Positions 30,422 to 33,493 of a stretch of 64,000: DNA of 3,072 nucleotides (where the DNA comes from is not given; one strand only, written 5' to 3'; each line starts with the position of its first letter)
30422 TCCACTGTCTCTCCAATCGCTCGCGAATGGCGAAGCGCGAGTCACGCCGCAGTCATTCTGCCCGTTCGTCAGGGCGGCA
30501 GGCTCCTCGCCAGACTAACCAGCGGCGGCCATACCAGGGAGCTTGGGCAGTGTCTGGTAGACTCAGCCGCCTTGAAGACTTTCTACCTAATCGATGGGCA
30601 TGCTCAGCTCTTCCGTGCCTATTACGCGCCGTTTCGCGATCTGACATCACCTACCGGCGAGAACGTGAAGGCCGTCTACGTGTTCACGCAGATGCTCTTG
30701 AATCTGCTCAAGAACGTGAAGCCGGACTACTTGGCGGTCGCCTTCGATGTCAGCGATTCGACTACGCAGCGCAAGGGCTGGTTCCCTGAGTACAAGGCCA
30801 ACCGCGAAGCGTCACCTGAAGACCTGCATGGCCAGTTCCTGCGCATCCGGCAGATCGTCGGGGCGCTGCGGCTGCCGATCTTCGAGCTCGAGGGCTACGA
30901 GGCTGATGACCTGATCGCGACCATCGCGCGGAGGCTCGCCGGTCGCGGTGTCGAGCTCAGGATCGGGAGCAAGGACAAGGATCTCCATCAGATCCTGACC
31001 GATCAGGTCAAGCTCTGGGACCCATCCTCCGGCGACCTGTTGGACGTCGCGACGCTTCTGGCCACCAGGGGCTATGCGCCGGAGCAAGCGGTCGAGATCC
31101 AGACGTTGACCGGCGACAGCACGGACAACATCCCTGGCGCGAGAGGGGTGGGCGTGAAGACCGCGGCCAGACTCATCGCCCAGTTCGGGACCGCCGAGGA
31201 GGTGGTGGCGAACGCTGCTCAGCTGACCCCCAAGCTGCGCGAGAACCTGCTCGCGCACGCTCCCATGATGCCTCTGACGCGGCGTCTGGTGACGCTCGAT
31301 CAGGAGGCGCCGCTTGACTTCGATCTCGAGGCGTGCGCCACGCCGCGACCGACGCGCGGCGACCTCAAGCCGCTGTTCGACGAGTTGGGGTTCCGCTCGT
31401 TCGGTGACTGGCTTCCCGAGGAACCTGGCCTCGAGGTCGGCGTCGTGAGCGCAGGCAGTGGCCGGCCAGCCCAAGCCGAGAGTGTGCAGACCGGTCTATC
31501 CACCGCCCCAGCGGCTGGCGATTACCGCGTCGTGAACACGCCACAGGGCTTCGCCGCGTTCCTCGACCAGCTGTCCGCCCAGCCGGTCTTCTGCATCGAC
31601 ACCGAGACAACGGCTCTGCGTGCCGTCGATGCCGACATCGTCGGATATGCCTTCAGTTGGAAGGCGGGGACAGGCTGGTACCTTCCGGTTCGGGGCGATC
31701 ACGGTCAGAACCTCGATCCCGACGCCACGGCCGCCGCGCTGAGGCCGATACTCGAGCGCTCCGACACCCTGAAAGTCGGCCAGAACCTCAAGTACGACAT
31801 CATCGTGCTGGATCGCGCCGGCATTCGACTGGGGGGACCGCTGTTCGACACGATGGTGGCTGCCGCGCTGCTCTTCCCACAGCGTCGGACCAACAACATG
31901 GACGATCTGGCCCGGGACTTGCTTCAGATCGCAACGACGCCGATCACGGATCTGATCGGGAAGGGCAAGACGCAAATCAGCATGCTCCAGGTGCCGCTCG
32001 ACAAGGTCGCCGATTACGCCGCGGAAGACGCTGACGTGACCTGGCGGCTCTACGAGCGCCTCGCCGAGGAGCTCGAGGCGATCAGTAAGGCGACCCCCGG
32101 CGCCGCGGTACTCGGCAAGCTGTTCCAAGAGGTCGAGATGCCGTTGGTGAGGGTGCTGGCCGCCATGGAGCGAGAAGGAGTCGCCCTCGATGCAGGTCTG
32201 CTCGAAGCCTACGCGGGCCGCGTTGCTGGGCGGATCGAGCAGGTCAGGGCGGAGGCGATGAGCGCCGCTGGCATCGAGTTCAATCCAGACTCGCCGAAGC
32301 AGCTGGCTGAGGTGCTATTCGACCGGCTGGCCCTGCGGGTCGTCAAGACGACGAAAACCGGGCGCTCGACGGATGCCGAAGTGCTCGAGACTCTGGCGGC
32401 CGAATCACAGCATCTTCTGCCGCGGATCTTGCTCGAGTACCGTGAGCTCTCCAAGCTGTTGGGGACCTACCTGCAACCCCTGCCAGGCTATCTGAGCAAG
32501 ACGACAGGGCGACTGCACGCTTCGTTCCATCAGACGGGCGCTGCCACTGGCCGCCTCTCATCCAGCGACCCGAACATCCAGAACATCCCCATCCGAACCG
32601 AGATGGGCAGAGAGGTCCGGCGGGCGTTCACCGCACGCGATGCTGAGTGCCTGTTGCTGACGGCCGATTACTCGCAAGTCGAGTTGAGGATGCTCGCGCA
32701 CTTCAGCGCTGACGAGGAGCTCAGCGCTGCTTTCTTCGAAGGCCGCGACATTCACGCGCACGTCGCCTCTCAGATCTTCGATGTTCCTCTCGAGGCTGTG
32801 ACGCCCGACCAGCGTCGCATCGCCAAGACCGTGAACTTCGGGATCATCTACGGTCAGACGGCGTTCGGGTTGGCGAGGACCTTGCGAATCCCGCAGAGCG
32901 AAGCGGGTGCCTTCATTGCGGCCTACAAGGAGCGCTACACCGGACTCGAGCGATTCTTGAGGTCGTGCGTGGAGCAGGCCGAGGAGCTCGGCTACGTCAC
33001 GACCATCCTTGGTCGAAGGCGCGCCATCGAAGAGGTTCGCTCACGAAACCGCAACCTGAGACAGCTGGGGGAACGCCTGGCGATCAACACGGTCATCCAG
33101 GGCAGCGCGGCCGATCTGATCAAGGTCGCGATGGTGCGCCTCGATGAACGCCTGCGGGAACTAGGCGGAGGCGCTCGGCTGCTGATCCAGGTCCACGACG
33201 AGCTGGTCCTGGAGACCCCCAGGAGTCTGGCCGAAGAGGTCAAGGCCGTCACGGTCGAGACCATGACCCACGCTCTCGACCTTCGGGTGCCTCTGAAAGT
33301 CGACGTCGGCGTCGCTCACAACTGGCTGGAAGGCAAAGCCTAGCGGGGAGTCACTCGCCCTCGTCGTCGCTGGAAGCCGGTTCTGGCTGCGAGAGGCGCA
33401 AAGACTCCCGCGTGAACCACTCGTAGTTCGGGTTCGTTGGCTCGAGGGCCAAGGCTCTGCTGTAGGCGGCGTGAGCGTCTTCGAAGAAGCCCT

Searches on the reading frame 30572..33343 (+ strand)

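Call 18: search_protein_families(library=pfam, proteins=[window:30572-33343:+], max_evalue=0.00001)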
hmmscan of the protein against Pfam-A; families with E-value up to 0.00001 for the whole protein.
window:30572-33343:+ (923 aa): 4 families
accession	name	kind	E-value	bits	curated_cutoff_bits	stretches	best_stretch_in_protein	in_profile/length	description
PF00476.26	DNA_pol_A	-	1.1e-146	489.2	34.3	1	544-920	4-381/381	DNA polymerase family A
PF02739.22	5_3_exonuc_N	-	8.7e-48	162.6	34.3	1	4-151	2-147/164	5'-3' exonuclease, N-terminal resolvase-like domain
PF01612.26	DNA_pol_A_exo1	-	1.2e-28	100.5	23.6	1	318-502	1-173/173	3'-5' exonuclease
PF01367.25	5_3_exonuc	-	4.1e-25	88.5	40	1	169-260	2-94/97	5'-3' exonuclease, C-terminal SAM fold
